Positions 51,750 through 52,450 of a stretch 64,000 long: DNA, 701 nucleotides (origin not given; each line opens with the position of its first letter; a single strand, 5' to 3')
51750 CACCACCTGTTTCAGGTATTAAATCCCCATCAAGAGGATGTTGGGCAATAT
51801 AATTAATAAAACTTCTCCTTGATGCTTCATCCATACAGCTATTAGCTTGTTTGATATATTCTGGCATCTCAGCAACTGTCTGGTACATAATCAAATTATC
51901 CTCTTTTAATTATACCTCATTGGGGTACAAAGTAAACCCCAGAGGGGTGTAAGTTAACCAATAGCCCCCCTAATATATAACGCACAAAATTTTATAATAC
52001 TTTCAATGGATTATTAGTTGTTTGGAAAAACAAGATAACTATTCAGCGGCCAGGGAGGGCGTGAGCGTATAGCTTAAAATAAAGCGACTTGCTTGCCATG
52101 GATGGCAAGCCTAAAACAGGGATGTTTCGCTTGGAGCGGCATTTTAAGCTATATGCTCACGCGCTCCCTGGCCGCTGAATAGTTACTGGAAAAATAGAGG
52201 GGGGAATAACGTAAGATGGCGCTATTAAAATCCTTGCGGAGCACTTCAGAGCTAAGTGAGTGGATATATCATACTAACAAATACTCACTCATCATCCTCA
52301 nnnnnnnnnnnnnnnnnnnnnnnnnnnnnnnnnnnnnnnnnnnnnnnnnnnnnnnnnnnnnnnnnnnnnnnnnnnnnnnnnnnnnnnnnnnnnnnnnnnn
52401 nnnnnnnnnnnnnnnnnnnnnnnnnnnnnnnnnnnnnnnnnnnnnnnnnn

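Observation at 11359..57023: Very dense modular repeat system: GTAG-headed REP hairpins packaged inside MITE-like elements with a shared 16-bp terminal inverted repeat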

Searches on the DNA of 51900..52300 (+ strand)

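Call 27: search_dna_similar(query=window:52035-52186:+, collection=plasmids, mode=distant, max_evalue=1, max_rows=20)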
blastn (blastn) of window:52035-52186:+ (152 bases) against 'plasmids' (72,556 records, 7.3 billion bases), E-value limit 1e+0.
No match.

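Call 89: search_rna_families(source=window, start=51900, end=52300, threshold=evalue, max_evalue=0.01, show_alignments=1)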
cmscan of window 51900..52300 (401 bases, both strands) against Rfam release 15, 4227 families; matches with E-value up to 0.01: 3.
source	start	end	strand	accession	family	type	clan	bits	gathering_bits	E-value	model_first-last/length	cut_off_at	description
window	52040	52181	+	RF01731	TwoAYGGAY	Cis-reg;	CL00106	39.8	43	4.7e-05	1-168/168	no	TwoAYGGAY RNA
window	52047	52174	+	RF00073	MIR156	Gene; miRNA;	-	32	62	8.3e-05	1-88/88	no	mir-156 microRNA precursor family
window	52046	52175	-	RF00073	MIR156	Gene; miRNA;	-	28.1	62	0.00092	1-88/88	no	mir-156 microRNA precursor family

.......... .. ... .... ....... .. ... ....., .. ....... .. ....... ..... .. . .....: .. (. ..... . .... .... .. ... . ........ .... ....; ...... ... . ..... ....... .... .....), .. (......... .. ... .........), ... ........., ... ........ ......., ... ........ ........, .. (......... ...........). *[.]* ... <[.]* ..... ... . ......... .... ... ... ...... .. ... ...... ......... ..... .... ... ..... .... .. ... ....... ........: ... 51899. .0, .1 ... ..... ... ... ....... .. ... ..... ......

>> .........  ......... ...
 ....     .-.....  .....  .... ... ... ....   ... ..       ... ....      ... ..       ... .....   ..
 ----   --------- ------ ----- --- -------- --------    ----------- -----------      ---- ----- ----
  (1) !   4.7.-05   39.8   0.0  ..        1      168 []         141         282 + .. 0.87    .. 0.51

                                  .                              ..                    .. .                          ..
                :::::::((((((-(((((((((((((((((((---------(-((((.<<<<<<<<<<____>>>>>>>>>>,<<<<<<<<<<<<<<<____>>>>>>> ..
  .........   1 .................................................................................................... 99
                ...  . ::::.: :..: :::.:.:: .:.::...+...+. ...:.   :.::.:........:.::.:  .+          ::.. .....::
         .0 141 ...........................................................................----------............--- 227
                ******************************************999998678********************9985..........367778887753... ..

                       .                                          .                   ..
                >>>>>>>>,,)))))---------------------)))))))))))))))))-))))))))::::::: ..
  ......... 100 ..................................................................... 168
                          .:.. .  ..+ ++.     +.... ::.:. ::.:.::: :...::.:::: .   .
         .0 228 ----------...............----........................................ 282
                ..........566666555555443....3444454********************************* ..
